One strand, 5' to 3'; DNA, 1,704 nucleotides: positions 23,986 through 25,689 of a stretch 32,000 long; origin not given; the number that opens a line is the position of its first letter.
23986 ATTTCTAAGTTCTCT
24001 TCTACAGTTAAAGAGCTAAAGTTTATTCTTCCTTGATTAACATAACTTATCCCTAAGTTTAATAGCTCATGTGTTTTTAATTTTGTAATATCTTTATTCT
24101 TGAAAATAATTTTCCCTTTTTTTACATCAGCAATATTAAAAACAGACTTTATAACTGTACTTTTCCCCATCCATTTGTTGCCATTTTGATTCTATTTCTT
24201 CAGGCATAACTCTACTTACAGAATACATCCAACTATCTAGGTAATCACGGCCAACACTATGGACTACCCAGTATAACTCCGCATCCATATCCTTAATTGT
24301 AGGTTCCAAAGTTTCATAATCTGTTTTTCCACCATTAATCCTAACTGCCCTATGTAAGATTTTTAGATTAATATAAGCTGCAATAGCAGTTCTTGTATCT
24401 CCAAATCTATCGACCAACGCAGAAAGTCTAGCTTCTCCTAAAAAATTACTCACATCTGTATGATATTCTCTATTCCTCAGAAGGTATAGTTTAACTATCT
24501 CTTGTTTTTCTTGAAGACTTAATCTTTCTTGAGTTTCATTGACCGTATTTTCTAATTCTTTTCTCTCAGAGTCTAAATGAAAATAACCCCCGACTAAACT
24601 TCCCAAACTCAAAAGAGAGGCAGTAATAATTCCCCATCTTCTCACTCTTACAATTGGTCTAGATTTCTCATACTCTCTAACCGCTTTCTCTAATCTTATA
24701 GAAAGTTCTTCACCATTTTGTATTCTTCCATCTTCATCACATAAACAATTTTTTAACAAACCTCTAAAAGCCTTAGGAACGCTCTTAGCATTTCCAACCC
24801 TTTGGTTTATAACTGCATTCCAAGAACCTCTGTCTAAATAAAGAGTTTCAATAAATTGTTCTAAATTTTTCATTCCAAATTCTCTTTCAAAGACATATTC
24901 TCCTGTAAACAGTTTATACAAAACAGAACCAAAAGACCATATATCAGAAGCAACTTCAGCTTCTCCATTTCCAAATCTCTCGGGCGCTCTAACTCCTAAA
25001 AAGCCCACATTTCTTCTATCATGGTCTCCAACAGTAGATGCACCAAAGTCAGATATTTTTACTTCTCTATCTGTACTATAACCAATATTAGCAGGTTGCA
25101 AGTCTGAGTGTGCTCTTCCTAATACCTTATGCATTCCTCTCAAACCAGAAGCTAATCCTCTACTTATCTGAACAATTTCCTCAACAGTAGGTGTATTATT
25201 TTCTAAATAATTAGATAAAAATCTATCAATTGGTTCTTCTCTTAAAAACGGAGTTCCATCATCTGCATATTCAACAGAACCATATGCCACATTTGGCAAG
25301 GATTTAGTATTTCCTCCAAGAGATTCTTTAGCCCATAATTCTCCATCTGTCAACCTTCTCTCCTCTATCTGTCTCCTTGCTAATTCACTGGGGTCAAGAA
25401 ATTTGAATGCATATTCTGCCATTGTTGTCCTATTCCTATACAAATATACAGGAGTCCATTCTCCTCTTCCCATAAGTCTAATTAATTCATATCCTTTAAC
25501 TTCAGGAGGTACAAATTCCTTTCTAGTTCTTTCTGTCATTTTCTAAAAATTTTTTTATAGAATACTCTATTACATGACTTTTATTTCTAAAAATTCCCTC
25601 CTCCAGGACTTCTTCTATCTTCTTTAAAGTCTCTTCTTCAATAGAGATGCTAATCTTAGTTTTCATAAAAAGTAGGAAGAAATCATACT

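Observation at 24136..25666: Unannotated RHH gene translationally overlapped with a membrane-anchored, catalytic-loop-variant Hanks kinase: a possible two-gene regulatory or toxin-like cassette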

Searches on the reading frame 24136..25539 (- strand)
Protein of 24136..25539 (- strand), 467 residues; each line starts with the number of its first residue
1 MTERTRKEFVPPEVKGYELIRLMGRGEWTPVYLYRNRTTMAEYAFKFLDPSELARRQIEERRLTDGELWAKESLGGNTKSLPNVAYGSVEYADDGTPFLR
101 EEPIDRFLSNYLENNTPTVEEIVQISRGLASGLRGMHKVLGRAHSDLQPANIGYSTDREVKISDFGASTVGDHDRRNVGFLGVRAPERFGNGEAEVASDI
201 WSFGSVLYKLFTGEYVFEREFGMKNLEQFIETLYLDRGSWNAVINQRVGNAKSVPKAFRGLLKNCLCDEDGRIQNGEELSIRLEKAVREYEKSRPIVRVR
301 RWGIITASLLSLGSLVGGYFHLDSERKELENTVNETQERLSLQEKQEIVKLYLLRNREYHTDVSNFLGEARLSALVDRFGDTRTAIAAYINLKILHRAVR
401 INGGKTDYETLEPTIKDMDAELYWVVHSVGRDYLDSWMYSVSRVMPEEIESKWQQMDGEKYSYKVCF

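Call 3: search_protein_families(library=pfam, proteins=[window:24136-25539:-], max_evalue=0.1)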
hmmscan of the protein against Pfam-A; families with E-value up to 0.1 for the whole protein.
window:24136-25539:- (467 aa): 2 families
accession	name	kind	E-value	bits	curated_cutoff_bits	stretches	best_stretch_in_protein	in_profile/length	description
PF00069.31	Pkinase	-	2.2e-23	83.5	31.7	1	17-269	1-247/263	Protein kinase domain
PF07714.23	PK_Tyr_Ser-Thr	-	2.2e-11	44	23.1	1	108-216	88-204/258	Protein tyrosine and serine/threonine kinase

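Call 5: find_homologous_proteins(query=window:24136-25539:-)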
Query window:24136-25539:- (467 aa): 19 proteins with E <= 0.001 among 8000 candidates.
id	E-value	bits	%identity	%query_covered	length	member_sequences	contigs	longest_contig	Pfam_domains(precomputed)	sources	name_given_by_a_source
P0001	2.1e-274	928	89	98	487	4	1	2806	PF07714.24,PF00069.32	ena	-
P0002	1.1e-111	392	44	88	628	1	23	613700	PF07714.24,PF00069.32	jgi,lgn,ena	jgi:serine/threonine protein kinase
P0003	1.1e-110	389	45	98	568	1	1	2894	PF07714.24,PF00069.32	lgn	-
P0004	6.7e-107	376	41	98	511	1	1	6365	PF07714.24,PF00069.32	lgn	-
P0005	2.2e-102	361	46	84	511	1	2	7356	PF07714.24,PF00069.32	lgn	-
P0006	6.8e-37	145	34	67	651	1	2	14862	PF07714.24,PF00069.32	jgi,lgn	-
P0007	9.7e-8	49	31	45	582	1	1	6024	PF07714.24,PF00069.32,PF03109.23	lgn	-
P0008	3.2e-6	44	27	78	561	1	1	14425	PF25063.1,PF13431.13,PF23914.2,PF13414.13,PF13176.13,PF13428.13,PF14559.13,PF07714.24,PF00069.32,PF13371.13,PF00515.35,PF03109.23,PF13424.13,PF13432.13,PF13181.13,PF07719.24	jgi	jgi:serine/threonine protein kinase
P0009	5.1e-6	44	32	42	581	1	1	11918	PF07714.24,PF00069.32,PF03109.23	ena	-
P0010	6.3e-6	43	28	31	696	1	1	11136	PF07714.24,PF00069.32,PF01636.30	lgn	-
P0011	1.9e-5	42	25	80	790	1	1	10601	PF07714.24,PF00069.32,PF25174.2,PF24814.2,PF23381.2,PF01636.30,PF23414.2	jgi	jgi:tRNA A-37 threonylcarbamoyl transferase component Bud32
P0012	3.0e-5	41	26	43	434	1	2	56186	PF07714.24,PF00069.32,PF03109.23,PF14531.13,PF00027.36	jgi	jgi:serine/threonine protein kinase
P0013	3.7e-5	41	28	47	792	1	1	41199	PF07714.24,PF13431.13,PF00069.32,PF13414.13,PF00515.35,PF13424.13,PF13432.13,PF13428.13,PF13181.13,PF07719.24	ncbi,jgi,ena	jgi:serine/threonine protein kinase/tetratricopeptide (TPR) repeat protein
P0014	4.6e-5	41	32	26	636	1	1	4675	PF07714.24,PF00069.32,PF03109.23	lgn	-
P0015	9.0e-5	40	25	60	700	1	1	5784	PF14559.13,PF07714.24,PF13431.13,PF00069.32,PF23914.2,PF03109.23,PF13432.13,PF13428.13,PF07719.24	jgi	jgi:serine/threonine protein kinase/Tfp pilus assembly protein PilF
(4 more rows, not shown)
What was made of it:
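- Tried and rejected: The word-indexed protein search understated the family with 6 members (call 5).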

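Call 8: find_encoding_contigs(protein=P0002, flank=5000, max_places=4)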
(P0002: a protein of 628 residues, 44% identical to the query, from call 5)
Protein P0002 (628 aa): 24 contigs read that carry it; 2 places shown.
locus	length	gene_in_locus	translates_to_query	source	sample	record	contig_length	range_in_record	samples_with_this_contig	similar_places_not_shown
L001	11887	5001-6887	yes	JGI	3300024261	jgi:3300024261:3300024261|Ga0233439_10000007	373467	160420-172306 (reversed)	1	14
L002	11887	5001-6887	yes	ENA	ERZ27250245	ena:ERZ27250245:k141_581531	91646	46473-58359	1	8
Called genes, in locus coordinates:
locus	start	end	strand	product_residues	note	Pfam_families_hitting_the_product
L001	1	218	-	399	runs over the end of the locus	PF04894:Nre_N, PF04895:Nre_C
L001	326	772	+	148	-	-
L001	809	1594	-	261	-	PF05670:NFACT-R_1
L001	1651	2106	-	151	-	-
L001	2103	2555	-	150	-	-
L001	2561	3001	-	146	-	-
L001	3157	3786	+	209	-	PF04493:Endonuclease_5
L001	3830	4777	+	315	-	PF01326:PPDK_N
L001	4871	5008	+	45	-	-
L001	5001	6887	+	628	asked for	PF00069:Pkinase, PF07714:PK_Tyr_Ser-Thr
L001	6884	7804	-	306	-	-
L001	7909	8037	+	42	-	-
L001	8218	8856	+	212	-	PF00300:His_Phos_1 (weak)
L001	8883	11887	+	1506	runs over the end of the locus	PF00391:PEP-utilizers, PF01989:AcnX_swivel_put (faint), PF00391:PEP-utilizers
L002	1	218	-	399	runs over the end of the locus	PF04894:Nre_N, PF04895:Nre_C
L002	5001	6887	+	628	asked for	PF00069:Pkinase, PF07714:PK_Tyr_Ser-Thr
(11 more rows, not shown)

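Call 9: find_encoding_contigs(protein=P0001, flank=5000, max_places=3)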
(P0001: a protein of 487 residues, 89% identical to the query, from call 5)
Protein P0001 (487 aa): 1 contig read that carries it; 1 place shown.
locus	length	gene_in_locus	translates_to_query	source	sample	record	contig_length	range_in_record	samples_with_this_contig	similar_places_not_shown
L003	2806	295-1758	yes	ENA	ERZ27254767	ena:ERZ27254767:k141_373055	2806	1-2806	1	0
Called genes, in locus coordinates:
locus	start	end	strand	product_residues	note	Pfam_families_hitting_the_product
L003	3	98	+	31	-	?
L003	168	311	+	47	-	-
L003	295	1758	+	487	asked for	PF00069:Pkinase, PF07714:PK_Tyr_Ser-Thr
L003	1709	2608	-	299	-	PF04014:MazE_antitoxin (weak)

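Call 12: find_encoding_contigs(protein=P0004, flank=5000, max_places=3)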
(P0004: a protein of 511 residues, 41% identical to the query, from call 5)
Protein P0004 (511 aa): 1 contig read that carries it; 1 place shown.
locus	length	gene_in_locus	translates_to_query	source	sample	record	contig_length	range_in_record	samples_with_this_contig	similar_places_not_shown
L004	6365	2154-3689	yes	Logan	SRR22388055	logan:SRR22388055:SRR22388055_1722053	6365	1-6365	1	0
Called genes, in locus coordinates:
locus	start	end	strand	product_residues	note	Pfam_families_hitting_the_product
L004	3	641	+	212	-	?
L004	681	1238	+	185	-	-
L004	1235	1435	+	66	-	-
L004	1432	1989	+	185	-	PF12917:YfbR-like, PF13023:HD_3, PF01966:HD (weak)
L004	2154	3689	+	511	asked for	PF00069:Pkinase, PF07714:PK_Tyr_Ser-Thr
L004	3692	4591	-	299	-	-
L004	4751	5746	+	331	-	PF07728:AAA_5, PF08406:CbbQ_C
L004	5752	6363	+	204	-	?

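Call 13: find_encoding_contigs(protein=P0005, flank=5000, max_places=3)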
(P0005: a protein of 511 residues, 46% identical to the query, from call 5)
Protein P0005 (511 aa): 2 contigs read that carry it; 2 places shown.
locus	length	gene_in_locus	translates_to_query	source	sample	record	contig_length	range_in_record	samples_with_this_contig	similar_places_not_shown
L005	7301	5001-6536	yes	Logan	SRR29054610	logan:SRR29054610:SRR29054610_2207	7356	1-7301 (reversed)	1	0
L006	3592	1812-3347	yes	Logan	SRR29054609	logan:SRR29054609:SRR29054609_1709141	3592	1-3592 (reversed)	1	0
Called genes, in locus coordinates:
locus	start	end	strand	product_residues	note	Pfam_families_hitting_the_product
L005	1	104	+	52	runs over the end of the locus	?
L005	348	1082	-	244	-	PF01978:TrmB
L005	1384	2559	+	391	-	PF04055:Radical_SAM (weak)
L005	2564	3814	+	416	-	PF01261:AP_endonuc_2 (weak), PF13489:Methyltransf_23, PF08241:Methyltransf_11, PF08242:Methyltransf_12 (faint), PF13847:Methyltransf_31 (faint)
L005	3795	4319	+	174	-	PF13207:AAA_17 (faint)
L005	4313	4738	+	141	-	PF00293:NUDIX, PF14815:NUDIX_4 (weak)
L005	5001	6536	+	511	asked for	PF00069:Pkinase, PF07714:PK_Tyr_Ser-Thr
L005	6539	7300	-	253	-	?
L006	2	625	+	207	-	?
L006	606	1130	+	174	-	PF13207:AAA_17 (faint)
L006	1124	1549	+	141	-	PF00293:NUDIX, PF14815:NUDIX_4 (weak)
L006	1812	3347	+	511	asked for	PF00069:Pkinase, PF07714:PK_Tyr_Ser-Thr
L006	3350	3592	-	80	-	?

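Call 14: find_encoding_contigs(protein=P0006, flank=5000, max_places=3)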
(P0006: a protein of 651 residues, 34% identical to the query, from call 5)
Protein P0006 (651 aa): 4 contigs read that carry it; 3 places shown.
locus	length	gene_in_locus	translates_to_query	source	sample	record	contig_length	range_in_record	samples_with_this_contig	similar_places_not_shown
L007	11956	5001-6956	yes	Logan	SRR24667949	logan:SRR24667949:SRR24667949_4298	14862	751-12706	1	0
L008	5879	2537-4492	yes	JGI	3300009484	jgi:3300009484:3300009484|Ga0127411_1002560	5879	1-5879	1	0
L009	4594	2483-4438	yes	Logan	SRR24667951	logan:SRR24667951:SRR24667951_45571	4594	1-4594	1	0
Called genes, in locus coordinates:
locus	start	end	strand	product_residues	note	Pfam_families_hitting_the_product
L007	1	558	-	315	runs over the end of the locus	PF12802:MarR_2 (faint), PF13404:HTH_AsnC-type, PF13412:HTH_24 (weak), PF13404:HTH_AsnC-type, PF13412:HTH_24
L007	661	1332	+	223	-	PF01209:Ubie_methyltran (weak), PF13489:Methyltransf_23 (weak), PF05175:MTS, PF06325:PrmA (weak), PF13847:Methyltransf_31, PF08241:Methyltransf_11, PF08242:Methyltransf_12, PF13649:Methyltransf_25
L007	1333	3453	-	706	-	PF09382:RQC, PF00580:UvrD-helicase, PF01443:Viral_helicase1 (faint), PF13086:AAA_11 (weak), PF13245:AAA_19, PF13361:UvrD_C, PF13538:UvrD_C_2 (faint), PF00570:HRDC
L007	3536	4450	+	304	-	-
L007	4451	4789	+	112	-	PF00719:Pyrophosphatase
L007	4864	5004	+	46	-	-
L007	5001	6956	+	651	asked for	PF00069:Pkinase, PF07714:PK_Tyr_Ser-Thr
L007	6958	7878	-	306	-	-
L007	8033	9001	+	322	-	-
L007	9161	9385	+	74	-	-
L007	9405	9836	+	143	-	-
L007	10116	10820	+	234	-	PF00398:RrnaAD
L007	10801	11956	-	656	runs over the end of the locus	PF12698:ABC2_membrane_3, PF01061:ABC2_membrane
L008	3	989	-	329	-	?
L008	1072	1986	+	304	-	-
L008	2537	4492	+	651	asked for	PF00069:Pkinase, PF07714:PK_Tyr_Ser-Thr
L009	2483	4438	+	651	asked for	PF00069:Pkinase, PF07714:PK_Tyr_Ser-Thr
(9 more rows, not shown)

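Call 15: find_encoding_contigs(protein=P0003, flank=5000, max_places=3)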
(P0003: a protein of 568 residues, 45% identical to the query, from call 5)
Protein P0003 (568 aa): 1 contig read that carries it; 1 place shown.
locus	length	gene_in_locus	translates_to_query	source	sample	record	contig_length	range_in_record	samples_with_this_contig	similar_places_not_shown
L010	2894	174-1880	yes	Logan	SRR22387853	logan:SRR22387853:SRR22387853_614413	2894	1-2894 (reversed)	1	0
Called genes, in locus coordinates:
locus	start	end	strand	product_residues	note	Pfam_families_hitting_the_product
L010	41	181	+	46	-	-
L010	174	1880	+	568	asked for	PF00069:Pkinase, PF07714:PK_Tyr_Ser-Thr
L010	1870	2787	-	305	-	-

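Call 23: find_encoding_contigs(protein=window:24136-25539:-, flank=10000, max_places=6)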
Protein window:24136-25539:- (467 aa): 2 contigs read that carry it; 2 places shown.
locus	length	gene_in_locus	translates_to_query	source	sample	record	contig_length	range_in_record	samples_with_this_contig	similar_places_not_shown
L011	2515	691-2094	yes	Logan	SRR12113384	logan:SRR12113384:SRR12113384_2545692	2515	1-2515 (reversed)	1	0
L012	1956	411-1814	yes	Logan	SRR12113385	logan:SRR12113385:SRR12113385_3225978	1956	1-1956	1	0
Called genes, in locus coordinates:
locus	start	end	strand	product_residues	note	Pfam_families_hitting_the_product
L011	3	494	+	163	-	?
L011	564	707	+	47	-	-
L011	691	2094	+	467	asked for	PF00069:Pkinase, PF07714:PK_Tyr_Ser-Thr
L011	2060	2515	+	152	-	?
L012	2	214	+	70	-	?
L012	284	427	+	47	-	-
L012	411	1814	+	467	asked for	PF00069:Pkinase, PF07714:PK_Tyr_Ser-Thr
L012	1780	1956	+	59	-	?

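Call 24: search_protein_families(library=pfam, proteins=[L001:6884-7804:-, L003:1709-2608:-, L004:3692-4591:-, L007:6958-7878:-, L010:1870-2787:-, L001:4871-5008:+, L007:4864-5004:+, L010:41-181:+], max_evalue=0.1)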
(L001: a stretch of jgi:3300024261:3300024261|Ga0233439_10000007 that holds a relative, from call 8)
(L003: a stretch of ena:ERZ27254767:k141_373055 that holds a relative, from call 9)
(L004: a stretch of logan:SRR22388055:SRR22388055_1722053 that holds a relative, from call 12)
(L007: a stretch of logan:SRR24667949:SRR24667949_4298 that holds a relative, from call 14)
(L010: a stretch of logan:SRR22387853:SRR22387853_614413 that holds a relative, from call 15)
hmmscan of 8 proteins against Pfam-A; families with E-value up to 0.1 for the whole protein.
L001:6884-7804:- (306 aa): 1 family
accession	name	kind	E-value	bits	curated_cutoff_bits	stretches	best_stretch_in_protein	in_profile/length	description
PF04014.23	MazE_antitoxin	-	3.5e-05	24.1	24.7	1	11-48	6-43/48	Antidote-toxin recognition MazE, bacterial antitoxin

L003:1709-2608:- (299 aa): 1 family
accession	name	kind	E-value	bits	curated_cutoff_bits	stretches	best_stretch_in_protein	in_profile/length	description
PF04014.23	MazE_antitoxin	-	1.9e-06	28.1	24.7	1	11-50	6-46/48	Antidote-toxin recognition MazE, bacterial antitoxin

L004:3692-4591:- (299 aa): 1 family
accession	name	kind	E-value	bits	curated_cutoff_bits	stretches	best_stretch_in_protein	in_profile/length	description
PF04014.23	MazE_antitoxin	-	3.8e-05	24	24.7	1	6-45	1-41/48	Antidote-toxin recognition MazE, bacterial antitoxin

L007:6958-7878:- (306 aa): 1 family
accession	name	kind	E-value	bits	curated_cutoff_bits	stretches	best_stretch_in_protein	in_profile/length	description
PF04014.23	MazE_antitoxin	-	8.6e-05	22.8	24.7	1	14-44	9-40/48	Antidote-toxin recognition MazE, bacterial antitoxin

L010:1870-2787:- (305 aa): 1 family
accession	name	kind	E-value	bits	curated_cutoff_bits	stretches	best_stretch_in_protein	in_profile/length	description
PF04014.23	MazE_antitoxin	-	3.6e-05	24.1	24.7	1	17-49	12-45/48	Antidote-toxin recognition MazE, bacterial antitoxin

L001:4871-5008:+ (45 aa): 1 family
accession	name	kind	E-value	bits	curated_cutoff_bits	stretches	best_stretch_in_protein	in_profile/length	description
PF01402.27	RHH_1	-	0.0089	16.4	20.5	1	5-38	2-34/39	Ribbon-helix-helix protein, copG family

L007:4864-5004:+ (46 aa): 1 family
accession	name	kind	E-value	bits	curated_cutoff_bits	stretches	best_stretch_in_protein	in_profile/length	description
PF01402.27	RHH_1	-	0.0052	17.1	20.5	1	5-41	2-37/39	Ribbon-helix-helix protein, copG family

L010:41-181:+ (46 aa): 1 family
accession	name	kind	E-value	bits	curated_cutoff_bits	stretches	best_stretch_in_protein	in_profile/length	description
PF01402.27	RHH_1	-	0.094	13.1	20.5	1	5-41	2-37/39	Ribbon-helix-helix protein, copG family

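Call 26: find_related_loci(query=A1, collection=genome_contigs, flank=4000)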
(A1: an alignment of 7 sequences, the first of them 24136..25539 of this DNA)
Query A1 (467 aa) in genome_contigs; peptide patterns used: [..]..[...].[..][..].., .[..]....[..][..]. (x = any residue, [..] = any of these).
146 stretches matched a pattern; 12 encode a relative of the query (tblastn E <= 1e-3); 12 distinct loci.
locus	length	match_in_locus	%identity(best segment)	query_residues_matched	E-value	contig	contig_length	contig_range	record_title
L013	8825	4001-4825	41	14-283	1e-55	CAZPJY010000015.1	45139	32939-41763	MAG TPA_asm: uncultured Methanosarcinales archaeon isolate binchicken_co129_812 genome assembly, contig: NODE_1988_lengt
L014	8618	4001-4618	29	14-218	6e-15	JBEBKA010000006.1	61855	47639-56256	MAG: Gallionella sp. isolate TF_12 NODE_203_length_61855_cov_5.135938, whole genome shotgun sequence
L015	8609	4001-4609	29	17-218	5e-15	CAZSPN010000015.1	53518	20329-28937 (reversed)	MAG TPA_asm: uncultured Gallionella sp. isolate SRP178908_co1_118 genome assembly, contig: NODE_296_length_53518_cov_3.8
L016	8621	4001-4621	29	13-218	1e-14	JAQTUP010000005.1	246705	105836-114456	MAG: Gallionella sp. isolate STB_67 NODE_106_length_246705_cov_171.361046_Sandtown_B, whole genome shotgun sequence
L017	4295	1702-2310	28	17-218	1e-14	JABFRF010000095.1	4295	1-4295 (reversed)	MAG: Gallionella sp. isolate P-RSF-IL-16 seq_8437, whole genome shotgun sequence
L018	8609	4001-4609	28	17-218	3e-14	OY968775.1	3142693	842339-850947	MAG: uncultured beta proteobacterium isolate MFD02832.bin.1.36 genome assembly, chromosome: 1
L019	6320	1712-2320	29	13-214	1e-13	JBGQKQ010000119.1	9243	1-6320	MAG: Gammaproteobacteria bacterium isolate OBJ2_061818_050_58 k141_632728_length_9243_cov_11.9843, whole genome shotgun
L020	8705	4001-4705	26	11-236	6e-13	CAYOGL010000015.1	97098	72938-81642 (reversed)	MAG TPA_asm: uncultured Burkholderiales bacterium isolate SRP272529_co2_139 genome assembly, contig: NODE_237_length_970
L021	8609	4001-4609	29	13-214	7e-13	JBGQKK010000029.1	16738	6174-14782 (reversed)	MAG: Gammaproteobacteria bacterium isolate OBJ2_061818_050_63 k141_1755279_length_16738_cov_13.0000, whole genome shotgu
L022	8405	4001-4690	27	8-217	1e-11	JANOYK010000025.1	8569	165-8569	MAG: Burkholderiales bacterium isolate VAR_83_metabat_129 VAR_83_k141_1378353, whole genome shotgun sequence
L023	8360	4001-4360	30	122-229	1e-8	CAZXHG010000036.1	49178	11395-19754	MAG TPA_asm: uncultured Rickettsiales bacterium isolate binchicken_co147_14 genome assembly, contig: NODE_2406_length_49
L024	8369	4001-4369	29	98-218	8e-7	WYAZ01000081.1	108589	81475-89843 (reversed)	MAG: Deltaproteobacteria bacterium isolate PRO2 k127_366179, whole genome shotgun sequence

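Call 27: find_related_loci(query=A1, collection=metagenome_contigs, flank=4000)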
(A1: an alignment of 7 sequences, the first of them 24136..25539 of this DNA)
Query A1 (467 aa) in metagenome_contigs; peptide patterns used: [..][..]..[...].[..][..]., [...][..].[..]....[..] (x = any residue, [..] = any of these).
600 stretches matched a pattern (row limit reached: there are more); 228 encode a relative of the query (tblastn E <= 1e-3); the best 80 are kept; 80 distinct loci.
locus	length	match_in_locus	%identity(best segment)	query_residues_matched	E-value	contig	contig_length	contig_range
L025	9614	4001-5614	44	8-455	1e-104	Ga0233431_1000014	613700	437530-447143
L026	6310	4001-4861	25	13-305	3e-18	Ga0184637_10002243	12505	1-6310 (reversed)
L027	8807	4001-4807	28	17-289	6e-18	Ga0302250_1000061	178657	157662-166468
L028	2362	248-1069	28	17-297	4e-18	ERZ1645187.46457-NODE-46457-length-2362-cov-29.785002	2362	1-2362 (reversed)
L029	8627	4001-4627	29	11-218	1e-16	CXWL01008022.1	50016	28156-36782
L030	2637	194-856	30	17-232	1e-16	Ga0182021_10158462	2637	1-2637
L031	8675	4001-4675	29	13-232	2e-16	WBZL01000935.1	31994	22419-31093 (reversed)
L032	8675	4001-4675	29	13-232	6e-16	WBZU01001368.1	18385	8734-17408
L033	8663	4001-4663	29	17-232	7e-16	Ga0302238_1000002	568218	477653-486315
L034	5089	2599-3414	26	17-295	9e-16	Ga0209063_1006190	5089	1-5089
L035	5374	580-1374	28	17-288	1e-15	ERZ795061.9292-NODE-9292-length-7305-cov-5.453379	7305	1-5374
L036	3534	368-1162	28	17-288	1e-15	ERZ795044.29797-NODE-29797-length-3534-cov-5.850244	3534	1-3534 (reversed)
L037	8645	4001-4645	31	17-230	4e-15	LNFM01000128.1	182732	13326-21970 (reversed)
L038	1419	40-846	28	17-291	8e-16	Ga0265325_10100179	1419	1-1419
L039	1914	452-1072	30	13-218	2e-15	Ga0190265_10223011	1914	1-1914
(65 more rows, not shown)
